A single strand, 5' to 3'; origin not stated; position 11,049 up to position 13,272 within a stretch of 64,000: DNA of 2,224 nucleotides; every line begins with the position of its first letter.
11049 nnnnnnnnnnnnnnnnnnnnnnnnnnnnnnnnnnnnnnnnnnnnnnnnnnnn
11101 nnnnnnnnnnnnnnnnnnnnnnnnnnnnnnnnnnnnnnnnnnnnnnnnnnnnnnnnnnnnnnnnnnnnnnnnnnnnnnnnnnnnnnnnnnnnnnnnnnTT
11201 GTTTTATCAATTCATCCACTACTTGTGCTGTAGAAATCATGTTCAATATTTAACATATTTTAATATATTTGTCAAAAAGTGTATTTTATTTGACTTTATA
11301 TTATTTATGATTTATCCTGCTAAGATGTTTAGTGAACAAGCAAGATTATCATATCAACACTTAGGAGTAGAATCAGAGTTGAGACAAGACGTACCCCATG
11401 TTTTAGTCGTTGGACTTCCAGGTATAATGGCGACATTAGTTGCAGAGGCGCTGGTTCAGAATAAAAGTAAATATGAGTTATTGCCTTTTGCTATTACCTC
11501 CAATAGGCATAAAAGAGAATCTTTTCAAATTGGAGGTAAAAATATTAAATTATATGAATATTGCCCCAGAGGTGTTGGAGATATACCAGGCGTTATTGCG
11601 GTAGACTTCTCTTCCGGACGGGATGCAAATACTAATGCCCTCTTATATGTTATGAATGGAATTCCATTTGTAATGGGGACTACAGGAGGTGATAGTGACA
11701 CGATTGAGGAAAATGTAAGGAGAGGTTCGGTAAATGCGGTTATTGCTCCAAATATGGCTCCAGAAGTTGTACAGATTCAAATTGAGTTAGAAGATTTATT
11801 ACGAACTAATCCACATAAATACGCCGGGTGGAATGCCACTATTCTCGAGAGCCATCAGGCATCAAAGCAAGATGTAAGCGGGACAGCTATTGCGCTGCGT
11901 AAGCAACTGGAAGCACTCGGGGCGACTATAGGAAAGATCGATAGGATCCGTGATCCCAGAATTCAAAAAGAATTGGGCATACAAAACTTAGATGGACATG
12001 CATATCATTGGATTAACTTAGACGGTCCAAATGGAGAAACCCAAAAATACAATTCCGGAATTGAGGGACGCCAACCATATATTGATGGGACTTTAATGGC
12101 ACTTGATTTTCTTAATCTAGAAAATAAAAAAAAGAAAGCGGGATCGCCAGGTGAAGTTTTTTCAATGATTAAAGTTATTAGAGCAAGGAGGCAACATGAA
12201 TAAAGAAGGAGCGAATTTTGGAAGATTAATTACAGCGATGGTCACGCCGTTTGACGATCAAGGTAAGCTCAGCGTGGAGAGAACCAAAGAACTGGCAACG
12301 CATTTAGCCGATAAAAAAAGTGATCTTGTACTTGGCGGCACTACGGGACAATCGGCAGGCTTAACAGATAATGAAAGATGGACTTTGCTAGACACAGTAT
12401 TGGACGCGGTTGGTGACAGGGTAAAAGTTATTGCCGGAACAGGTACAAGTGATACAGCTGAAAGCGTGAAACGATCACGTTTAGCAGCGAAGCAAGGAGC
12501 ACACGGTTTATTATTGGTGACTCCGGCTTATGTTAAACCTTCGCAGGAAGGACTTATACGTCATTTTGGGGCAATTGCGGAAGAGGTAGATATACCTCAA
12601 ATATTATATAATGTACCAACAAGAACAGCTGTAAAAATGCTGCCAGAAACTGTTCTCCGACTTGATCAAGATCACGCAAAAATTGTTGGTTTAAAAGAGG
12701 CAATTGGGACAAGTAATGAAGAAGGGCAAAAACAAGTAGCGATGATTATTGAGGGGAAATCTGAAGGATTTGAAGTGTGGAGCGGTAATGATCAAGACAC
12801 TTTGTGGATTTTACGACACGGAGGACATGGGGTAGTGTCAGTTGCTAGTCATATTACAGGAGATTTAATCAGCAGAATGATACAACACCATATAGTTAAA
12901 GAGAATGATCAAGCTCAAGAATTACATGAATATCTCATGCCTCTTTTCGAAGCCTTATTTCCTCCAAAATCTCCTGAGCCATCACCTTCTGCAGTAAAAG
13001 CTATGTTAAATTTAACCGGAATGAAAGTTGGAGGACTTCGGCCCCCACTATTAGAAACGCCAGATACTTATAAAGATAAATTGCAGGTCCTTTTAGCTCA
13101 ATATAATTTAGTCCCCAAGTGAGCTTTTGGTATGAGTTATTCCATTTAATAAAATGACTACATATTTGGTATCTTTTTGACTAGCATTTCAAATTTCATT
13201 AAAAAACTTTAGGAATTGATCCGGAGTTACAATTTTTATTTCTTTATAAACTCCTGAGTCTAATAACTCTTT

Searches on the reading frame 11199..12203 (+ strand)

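Call 89: search_protein_families(library=pfam, proteins=[window:11199-12203:+], max_evalue=0.001)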
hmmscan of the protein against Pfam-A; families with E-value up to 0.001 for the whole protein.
window:11199-12203:+ (334 aa): 2 families
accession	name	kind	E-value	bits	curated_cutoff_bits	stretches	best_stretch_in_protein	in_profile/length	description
PF01113.26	DapB_N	-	7.5e-08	33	25.6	1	67-186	2-124/124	Dihydrodipicolinate reductase, N-terminus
PF05173.19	DapB_C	-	1.7e-06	28.6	27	1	209-326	17-120/121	Dihydrodipicolinate reductase, C-terminus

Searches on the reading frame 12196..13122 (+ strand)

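Call 89: search_protein_families(library=pfam, proteins=[window:12196-13122:+], max_evalue=0.001)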
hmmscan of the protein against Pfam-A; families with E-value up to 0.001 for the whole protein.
window:12196-13122:+ (308 aa): 1 family
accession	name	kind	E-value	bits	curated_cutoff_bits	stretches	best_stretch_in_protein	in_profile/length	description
PF00701.28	DHDPS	-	9.7e-74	248.1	22.1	1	8-302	2-288/289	Dihydrodipicolinate synthetase family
